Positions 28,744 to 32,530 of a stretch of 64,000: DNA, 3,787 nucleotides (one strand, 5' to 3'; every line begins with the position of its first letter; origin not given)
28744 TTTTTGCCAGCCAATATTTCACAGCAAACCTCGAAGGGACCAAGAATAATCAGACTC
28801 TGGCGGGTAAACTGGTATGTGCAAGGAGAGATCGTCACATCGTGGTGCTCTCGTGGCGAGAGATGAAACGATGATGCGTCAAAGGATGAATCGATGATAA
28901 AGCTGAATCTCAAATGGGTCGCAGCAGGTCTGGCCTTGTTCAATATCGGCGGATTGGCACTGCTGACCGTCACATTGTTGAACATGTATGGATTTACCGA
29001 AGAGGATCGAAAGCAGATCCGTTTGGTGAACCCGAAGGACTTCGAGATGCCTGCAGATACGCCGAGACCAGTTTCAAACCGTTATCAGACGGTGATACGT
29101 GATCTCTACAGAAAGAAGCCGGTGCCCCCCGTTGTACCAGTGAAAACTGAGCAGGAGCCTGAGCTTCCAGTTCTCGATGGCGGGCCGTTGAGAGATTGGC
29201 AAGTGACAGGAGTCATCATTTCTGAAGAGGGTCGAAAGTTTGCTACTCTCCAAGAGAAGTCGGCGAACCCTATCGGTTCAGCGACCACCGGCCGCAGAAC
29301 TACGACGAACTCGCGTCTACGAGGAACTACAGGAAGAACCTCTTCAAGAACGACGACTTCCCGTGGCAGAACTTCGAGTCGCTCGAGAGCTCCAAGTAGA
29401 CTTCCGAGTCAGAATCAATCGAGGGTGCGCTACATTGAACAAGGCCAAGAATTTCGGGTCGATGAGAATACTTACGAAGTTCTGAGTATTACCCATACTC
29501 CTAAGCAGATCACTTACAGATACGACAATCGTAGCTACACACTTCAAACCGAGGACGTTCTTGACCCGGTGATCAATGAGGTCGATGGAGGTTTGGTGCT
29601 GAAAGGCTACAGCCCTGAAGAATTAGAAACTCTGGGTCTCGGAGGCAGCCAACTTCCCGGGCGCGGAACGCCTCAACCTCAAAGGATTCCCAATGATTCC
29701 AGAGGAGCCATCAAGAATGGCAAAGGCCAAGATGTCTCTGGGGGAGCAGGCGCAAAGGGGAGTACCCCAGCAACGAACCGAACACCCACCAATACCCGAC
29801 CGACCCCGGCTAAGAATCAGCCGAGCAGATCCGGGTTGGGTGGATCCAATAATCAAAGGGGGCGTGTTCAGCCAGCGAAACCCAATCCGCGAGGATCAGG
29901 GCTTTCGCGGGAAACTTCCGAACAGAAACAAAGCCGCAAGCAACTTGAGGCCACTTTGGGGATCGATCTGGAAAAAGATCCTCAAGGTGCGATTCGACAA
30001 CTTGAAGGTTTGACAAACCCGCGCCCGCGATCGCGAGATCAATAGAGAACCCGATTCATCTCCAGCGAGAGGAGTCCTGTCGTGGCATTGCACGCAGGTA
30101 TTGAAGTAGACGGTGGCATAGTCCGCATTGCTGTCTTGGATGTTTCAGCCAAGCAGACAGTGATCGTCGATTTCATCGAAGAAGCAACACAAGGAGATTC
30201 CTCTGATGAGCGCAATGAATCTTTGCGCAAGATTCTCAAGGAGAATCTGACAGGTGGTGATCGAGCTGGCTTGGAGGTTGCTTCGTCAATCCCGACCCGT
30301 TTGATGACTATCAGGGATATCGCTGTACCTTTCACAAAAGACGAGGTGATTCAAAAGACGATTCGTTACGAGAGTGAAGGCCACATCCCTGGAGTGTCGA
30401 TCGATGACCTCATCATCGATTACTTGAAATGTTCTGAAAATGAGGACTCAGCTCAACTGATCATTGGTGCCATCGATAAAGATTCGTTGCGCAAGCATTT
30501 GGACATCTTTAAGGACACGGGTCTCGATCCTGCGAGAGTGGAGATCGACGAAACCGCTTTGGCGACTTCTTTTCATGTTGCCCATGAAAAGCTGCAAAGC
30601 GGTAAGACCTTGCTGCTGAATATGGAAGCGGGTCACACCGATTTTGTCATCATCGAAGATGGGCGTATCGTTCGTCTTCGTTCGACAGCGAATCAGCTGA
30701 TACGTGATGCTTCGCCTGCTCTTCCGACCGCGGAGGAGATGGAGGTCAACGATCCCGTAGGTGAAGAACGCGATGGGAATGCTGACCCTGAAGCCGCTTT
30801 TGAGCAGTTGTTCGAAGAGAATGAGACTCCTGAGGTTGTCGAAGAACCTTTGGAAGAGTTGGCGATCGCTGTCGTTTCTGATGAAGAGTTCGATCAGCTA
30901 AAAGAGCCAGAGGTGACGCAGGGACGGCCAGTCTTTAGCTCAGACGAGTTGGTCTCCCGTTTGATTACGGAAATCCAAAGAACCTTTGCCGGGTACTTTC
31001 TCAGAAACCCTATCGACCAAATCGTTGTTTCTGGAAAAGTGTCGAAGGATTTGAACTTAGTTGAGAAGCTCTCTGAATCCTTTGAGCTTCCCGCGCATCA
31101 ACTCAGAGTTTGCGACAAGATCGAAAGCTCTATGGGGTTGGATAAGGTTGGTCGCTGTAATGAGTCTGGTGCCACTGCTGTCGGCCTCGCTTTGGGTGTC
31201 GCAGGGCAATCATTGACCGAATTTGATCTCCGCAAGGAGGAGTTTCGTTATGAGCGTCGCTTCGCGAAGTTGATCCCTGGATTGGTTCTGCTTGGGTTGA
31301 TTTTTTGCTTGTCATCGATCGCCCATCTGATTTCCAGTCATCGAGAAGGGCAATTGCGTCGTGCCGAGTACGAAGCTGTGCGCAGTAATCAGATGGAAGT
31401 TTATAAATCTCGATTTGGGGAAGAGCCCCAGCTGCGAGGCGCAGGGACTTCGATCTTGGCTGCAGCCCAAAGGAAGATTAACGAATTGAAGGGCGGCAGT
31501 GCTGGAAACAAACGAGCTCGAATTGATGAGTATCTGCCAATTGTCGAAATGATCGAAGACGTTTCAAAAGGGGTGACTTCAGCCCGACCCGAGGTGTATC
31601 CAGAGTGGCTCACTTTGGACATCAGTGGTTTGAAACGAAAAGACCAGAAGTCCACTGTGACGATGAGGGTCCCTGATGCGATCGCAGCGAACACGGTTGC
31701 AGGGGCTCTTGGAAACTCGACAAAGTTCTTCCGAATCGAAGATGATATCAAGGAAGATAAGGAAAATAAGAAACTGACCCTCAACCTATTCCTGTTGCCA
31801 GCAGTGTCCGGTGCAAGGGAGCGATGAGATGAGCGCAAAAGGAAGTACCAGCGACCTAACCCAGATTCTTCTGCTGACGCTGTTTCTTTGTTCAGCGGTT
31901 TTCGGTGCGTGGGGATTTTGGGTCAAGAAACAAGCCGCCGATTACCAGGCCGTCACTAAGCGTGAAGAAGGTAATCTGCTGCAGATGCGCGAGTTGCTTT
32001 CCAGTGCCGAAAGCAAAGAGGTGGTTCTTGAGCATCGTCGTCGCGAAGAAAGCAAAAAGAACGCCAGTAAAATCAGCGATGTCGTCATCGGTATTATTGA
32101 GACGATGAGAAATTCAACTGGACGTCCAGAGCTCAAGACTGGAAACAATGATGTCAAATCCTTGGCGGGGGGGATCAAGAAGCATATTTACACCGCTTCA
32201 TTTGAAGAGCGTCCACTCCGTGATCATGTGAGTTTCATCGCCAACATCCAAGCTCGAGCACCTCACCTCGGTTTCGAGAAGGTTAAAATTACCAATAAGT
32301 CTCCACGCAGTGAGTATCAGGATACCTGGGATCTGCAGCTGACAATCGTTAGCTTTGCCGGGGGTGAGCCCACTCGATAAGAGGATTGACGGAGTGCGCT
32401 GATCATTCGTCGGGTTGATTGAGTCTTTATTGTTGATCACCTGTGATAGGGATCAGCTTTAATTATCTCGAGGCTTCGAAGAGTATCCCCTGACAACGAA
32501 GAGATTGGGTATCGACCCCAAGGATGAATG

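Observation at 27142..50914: Sigma54- and Ser/Thr-kinase-linked T2SS-like locus, split in two by a Kelch-HEAT-Kelch lipoprotein module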

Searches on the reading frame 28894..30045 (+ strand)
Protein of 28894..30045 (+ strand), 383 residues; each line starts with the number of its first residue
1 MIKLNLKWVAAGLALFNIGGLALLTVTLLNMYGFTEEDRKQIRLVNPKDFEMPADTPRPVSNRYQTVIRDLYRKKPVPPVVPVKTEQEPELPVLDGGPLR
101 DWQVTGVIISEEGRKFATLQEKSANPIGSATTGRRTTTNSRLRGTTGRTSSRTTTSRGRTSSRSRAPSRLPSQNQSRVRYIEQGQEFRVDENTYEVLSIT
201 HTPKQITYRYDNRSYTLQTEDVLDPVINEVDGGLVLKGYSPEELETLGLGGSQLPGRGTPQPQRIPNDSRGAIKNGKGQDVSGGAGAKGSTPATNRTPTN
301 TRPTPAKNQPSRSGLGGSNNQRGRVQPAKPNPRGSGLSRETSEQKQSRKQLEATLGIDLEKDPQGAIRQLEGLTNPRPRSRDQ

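Call 3: search_protein_families(library=pfam, proteins=[window:28894-30045:+], max_evalue=0.01)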
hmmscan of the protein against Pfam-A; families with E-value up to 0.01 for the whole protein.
window:28894-30045:+ (383 aa): 0 families

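Call 9: search_protein_families(library=ncbifam, proteins=[window:28894-30045:+], max_evalue=0.01)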
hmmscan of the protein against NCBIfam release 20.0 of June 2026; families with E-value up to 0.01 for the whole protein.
window:28894-30045:+ (383 aa): 0 families

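Call 56: search_solved_structures(query=A2, max_evalue=10)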
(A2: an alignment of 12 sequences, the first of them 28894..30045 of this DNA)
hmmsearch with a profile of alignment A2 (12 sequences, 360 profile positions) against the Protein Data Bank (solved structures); distinct sequences matched with E-value up to 10: 6.
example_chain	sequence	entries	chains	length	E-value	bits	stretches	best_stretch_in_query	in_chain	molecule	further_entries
2l7e_A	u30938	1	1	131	1.4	11.5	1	89-136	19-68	Transcription initiation factor TFIID subunit 14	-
3qrl_A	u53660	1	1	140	1.5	11.4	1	89-136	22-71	Transcription initiation factor TFIID subunit 14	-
7f4a_A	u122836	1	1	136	1.5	11.3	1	89-136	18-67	Transcription initiation factor TFIID subunit 14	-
5d7e_A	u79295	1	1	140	1.6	11.3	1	89-136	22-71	Transcription initiation factor TFIID subunit 14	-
5iok_A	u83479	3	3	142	1.6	11.3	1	89-136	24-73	Transcription initiation factor TFIID subunit 14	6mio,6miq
6min_A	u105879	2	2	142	1.6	11.3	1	89-136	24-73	Transcription initiation factor TFIID subunit 14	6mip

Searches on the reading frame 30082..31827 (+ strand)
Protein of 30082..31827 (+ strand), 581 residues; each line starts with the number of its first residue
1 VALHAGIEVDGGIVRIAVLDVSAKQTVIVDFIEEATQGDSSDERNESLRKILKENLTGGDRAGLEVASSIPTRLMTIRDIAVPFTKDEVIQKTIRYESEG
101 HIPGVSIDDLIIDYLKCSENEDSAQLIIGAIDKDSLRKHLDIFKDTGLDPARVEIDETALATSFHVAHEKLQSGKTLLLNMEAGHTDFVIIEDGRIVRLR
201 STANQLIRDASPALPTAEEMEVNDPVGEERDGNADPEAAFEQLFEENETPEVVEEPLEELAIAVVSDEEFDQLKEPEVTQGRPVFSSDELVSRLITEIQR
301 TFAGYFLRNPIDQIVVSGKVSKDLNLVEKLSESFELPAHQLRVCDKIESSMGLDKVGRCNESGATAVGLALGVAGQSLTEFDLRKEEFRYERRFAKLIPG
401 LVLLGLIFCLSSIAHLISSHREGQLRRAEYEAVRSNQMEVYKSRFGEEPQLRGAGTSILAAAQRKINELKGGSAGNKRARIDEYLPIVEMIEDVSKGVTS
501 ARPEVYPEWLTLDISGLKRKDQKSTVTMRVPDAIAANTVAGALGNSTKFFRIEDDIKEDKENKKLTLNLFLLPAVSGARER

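Call 3: search_protein_families(library=pfam, proteins=[window:30082-31827:+], max_evalue=0.01)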
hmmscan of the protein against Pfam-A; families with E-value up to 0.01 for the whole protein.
window:30082-31827:+ (581 aa): 2 families
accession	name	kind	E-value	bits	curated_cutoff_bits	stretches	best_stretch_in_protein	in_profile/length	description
PF11104.14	PilM_2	-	1.1e-08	34.8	27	1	27-201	31-207/340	Type IV pilus assembly protein PilM;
PF05134.19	T2SSL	-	0.0066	16.3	25.5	0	65-163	48-141/231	Type II secretion system (T2SS), protein L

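Call 9: search_protein_families(library=ncbifam, proteins=[window:30082-31827:+], max_evalue=0.01)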
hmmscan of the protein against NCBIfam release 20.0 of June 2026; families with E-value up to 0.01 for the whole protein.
window:30082-31827:+ (581 aa): 2 families
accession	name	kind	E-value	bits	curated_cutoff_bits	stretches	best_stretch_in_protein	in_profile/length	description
NF045709.1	Amuc_1101_fam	equivalog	2.7e-18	66.1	650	2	16-196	19-200/608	Amuc_1101 family PilM-like pilus complex protein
TIGR01175.1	pilM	subfamily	2.5e-11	43.2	133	1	5-340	6-312/348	type IV pilus assembly protein PilM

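Call 70: find_homologous_proteins(query=window:30082-31827:+, max_evalue=0.001)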
Query window:30082-31827:+ (581 aa): 32 proteins with E <= 0.001 among 8000 candidates.
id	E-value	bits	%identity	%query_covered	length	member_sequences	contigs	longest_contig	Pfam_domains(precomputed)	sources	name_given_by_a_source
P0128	0.0e+0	1257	100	100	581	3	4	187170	PF11104.15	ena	-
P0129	0.0e+0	1049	83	100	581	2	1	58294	PF11104.15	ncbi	-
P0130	3.8e-290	981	77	100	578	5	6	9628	-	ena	-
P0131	5.1e-289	978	77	100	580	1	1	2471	PF11104.15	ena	-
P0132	1.7e-288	976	77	100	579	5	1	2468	PF11104.15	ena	-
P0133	4.7e-283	958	75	100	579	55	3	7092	-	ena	-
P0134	1.7e-268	910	73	100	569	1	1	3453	-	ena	-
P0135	1.7e-241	821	65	100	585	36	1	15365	PF11104.15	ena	-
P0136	1.9e-187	642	74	70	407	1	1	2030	PF11104.15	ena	-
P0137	3.0e-183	628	52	96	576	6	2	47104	PF11104.15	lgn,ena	-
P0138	4.1e-183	628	53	99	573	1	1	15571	PF11104.15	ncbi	ncbi:MAG: hypothetical protein AAEJ04_03045 [Planctomycetota bacterium]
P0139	1.2e-182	627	52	98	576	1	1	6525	PF11104.15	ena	-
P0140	1.6e-181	623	52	98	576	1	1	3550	PF11104.15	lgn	-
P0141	3.1e-181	622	73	69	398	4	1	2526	-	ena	-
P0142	3.3e-181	622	52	99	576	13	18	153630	PF11104.15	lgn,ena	-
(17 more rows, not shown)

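Call 115: search_protein_representatives(protein=window:30082-31827:+)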
Query: 581 residues. Proteins with E-value up to 0.001 (for the whole library): 1884; up to 1e-10: 351; up to 1e-30: 46. The best 150 are listed.
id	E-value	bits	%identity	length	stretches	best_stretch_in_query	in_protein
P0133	1.5e-283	957.8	76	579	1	1-581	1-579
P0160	1.0e-119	417.1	40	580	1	5-579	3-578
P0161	3.3e-94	333.0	37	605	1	3-576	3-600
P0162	6.5e-91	322.1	36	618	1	1-562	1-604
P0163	5.0e-84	299.4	35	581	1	17-556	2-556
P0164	2.0e-81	290.8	94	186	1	95-239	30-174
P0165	3.4e-77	276.8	35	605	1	4-551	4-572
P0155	1.2e-75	271.8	36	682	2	4-220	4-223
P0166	5.6e-75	269.5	36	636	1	2-563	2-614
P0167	1.5e-74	268.1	33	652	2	4-208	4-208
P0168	2.5e-74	267.4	33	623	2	1-245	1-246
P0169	7.9e-74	265.7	35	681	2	286-575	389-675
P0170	2.6e-69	250.8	37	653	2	4-214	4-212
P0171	1.2e-67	245.4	37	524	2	2-280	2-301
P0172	9.9e-51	189.5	27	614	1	4-553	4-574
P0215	3.2e-27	111.9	27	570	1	6-553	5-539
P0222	3.6e-26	108.4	24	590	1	3-556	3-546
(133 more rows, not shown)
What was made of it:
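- Tried and rejected: The exhaustive search was needed instead (call 115).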

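Call 117: search_protein_families(library=pfam, alignment_id=A10, max_evalue=0.001)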
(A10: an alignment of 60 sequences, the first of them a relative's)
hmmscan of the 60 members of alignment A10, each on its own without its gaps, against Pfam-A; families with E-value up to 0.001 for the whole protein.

A. member 1, P0128 (581 aa): 1 family
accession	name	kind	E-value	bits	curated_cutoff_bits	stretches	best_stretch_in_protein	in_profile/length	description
PF11104.14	PilM_2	-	1.1e-08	34.8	27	1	27-201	31-207/340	Type IV pilus assembly protein PilM;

B. families by the number of members that match (of 60 scanned): 9 families
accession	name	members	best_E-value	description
PF11104.14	PilM_2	59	2.5e-35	Type IV pilus assembly protein PilM;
PF14450.12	FtsA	24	9.9e-12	Cell division protein FtsA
PF05134.19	T2SSL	15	9.8e-08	Type II secretion system (T2SS), protein L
PF06723.19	MreB_Mbl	7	3.3e-06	MreB/Mbl protein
PF12693.12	GspL_C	3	3.4e-06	GspL periplasmic domain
PF25216.1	Volactin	2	0.0002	Volactin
PF01869.26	BcrAD_BadFG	1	1.5e-05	BadF/BadG/BcrA/BcrD ATPase family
PF00022.25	Actin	1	0.00051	Actin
PF05378.19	Hydant_A_N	1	0.00082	Hydantoinase/oxoprolinase N-terminal region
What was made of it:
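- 30082..31827 (+): GspL-like fusion: a full PilM-type actin-like cytoplasmic domain, a TM segment and a periplasmic domain. Of 60 sampled, 59 hit PilM_2, 15 hit T2SSL and 3 hit GspL_C (calls 115, 117).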

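Call 118: search_solved_structures(query=A10, max_evalue=0.01)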
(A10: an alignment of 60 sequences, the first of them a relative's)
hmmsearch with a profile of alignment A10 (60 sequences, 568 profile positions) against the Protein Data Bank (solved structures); distinct sequences matched with E-value up to 0.01: 13.
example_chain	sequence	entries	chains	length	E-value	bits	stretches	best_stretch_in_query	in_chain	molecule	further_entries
2ych_A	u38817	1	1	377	8.3e-44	153.8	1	4-365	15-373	COMPETENCE PROTEIN PILM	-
3jc8_Ma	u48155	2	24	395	1e-40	143.7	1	4-366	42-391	Type IV pilus biogenesis protein PilM | PilM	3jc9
5eou_A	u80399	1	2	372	1.9e-23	86.6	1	4-366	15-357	Type 4 fimbrial biogenesis protein PilM,Type 4 fimbrial biogenesis protein PilN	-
5eox_A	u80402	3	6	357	4e-23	85.5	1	4-365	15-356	Type 4 fimbrial biogenesis protein PilM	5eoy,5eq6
3wt0_A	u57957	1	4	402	5.3e-07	32.3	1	129-330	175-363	Cell division protein FtsA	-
7q6g_A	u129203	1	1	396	1.7e-06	30.6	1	158-330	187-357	Cell division protein FtsA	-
4czf_A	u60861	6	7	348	1.8e-05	27.2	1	172-332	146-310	ROD SHAPE-DETERMINING PROTEIN MREB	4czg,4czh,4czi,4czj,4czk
4cze_A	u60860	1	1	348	1.9e-05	27.2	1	172-332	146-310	ROD SHAPE-DETERMINING PROTEIN MREB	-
4czl_A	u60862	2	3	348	4.5e-05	25.9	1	172-332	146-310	ROD SHAPE-DETERMINING PROTEIN MREB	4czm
7q6d_A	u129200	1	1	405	0.00028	23.3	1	158-330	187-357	Cell division protein FtsA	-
1e4f_T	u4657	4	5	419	0.00095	21.6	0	172-342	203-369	CELL DIVISION PROTEIN FTSA | CELL DIVISION PROTEIN FTSA, PUTATIVE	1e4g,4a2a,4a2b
1jce_A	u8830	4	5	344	0.002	20.5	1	171-330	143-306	ROD SHAPE-DETERMINING PROTEIN MREB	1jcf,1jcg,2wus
4i5s_A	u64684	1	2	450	0.0026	20.1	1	388-510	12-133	Putative histidine kinase CovS; VicK-like protein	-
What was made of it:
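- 30082..31827 (+): The profile hits PilM structures at E 8e-44 (call 118).
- On Type II secretion system (Gsp): Of 60 family members, 15 hit T2SSL and 3 hit GspL_C, but the cytoplasmic domain is closest to PilM (calls 117, 118).
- L's cytoplasmic domain is PilM-like rather than classical GspL-like (call 118). L's cytoplasmic domain matches PilM structures at E 8e-44 and hits the Amuc_1101 PilM-like family (calls 9, 118).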

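Call 119: find_encoding_contigs(protein=P0172, flank=10000, max_places=1)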
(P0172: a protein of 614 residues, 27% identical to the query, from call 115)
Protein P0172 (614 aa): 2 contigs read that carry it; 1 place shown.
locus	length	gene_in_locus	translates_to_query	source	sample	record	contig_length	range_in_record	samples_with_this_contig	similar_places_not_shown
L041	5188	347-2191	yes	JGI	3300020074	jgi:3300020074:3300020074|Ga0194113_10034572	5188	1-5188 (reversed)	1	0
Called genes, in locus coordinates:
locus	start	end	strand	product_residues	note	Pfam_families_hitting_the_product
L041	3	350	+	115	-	?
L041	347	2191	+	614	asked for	PF01869:BcrAD_BadFG (faint), PF11104:PilM_2, PF14450:FtsA (faint)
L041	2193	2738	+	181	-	-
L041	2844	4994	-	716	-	PF01344:Kelch_1 (faint)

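Call 120: find_encoding_contigs(protein=P0222, flank=10000, max_places=1)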
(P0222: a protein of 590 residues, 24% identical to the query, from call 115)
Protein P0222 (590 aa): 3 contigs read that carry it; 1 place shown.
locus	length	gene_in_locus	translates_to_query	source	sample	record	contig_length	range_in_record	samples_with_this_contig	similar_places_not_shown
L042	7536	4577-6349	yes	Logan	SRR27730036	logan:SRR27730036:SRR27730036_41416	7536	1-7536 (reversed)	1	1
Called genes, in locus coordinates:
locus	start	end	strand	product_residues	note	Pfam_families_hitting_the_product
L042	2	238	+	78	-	?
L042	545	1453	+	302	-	PF01557:FAA_hydrolase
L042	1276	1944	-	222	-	-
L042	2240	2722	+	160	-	-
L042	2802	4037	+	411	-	PF21687:T2SSK_1st (weak)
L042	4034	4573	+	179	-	-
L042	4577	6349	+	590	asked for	PF11104:PilM_2 (faint)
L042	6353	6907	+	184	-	-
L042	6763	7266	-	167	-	-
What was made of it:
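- The K-C'-L-M block recurs even at 24-26% L identity (calls 119, 120).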

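Call 121: find_encoding_contigs(protein=P0215, flank=10000, max_places=1)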
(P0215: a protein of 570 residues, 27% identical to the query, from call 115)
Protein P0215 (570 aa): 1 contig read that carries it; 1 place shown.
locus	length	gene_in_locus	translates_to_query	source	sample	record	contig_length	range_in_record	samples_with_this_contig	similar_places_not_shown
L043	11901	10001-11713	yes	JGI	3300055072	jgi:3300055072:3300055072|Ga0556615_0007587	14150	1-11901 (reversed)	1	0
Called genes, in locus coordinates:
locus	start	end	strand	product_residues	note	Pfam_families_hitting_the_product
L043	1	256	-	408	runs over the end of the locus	PF00682:HMGL-like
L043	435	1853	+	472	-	PF00696:AA_kinase, PF22468:ACT_9, PF13840:ACT_7, PF22468:ACT_9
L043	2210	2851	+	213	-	-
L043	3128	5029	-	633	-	PF00514:Arm (faint), PF01602:Adaptin_N (faint), PF02985:HEAT (faint), PF12717:Cnd1 (faint), PF13646:HEAT_2, PF13646:HEAT_2, PF03130:HEAT_PBS (weak), PF13646:HEAT_2, +2 more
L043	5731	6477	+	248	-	PF02581:TMP-TENI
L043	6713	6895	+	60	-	-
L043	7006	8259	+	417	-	PF00926:DHBP_synthase, PF00925:GTP_cyclohydro2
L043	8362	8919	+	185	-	PF07638:Sigma70_ECF, PF04542:Sigma70_r2, PF08281:Sigma70_r4_2, PF04545:Sigma70_r4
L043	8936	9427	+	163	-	PF13490:zf-HC2 (weak)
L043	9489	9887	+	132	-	-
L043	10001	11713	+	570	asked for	PF11104:PilM_2, PF06723:MreB_Mbl (faint), PF14450:FtsA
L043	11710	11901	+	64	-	?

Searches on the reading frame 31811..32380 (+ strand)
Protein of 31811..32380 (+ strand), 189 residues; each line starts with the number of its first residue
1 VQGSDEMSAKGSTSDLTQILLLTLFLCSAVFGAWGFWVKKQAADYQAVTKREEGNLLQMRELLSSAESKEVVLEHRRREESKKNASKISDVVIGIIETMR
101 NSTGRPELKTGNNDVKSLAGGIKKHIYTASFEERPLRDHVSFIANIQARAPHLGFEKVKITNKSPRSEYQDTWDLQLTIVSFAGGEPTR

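Call 3: search_protein_families(library=pfam, proteins=[window:31811-32380:+], max_evalue=0.01)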
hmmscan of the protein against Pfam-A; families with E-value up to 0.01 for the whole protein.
window:31811-32380:+ (189 aa): 0 families

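Call 9: search_protein_families(library=ncbifam, proteins=[window:31811-32380:+], max_evalue=0.01)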
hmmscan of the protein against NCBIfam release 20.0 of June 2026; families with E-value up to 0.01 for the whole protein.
window:31811-32380:+ (189 aa): 0 families

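Call 92: search_solved_structures(query=A8, max_evalue=10)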
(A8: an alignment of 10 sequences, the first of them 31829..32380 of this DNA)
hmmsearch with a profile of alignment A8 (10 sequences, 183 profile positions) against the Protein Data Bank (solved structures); distinct sequences matched with E-value up to 10: 3.
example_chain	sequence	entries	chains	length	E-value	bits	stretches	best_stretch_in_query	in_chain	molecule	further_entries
9r2r_A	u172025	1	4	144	0.15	15.2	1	60-152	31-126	M7r1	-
8iuf_A8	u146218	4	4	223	1.7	11.7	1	57-102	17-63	NDUFA8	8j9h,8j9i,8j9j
6zj3_Lx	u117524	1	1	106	2.6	11.1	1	52-97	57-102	Ribosomal protein eL36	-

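Call 93: search_protein_families(library=pfam, alignment_id=A8, max_evalue=1)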
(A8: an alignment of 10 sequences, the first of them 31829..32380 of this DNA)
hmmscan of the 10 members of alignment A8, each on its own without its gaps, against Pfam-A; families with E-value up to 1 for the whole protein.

A. member 1, window:31829-32380:+ (183 aa): 0 families

B. families by the number of members that match (of 10 scanned): 11 families
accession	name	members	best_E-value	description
PF10741.14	T2SSM_b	1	0.013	Type II secretion system (T2SS), protein M subtype b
PF12081.13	GldM_1st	1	0.015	GldM N-terminal domain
PF14991.11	MLANA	1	0.04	Protein melan-A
PF12205.13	GIT1_C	1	0.053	G protein-coupled receptor kinase-interacting protein 1 C term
PF18760.7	ART-PolyVal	1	0.081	ADP-Ribosyltransferase in polyvalent proteins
PF15076.11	DUF4543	1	0.093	Domain of unknown function (DUF4543)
PF07125.16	DUF1378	1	0.11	Protein of unknown function (DUF1378)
PF06216.16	RTBV_P46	1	0.15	Rice tungro bacilliform virus P46 protein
PF03949.21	Malic_M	1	0.16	Malic enzyme, NAD binding domain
PF23794.1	Phage_Gp84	1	0.2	Mycobacterium phage Gp84-like protein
PF16801.10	MSL1_dimer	1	0.24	Dimerisation domain of Male-specific-Lethal 1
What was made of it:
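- On Type II secretion system (Gsp): M has no homology support (calls 92, 93).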
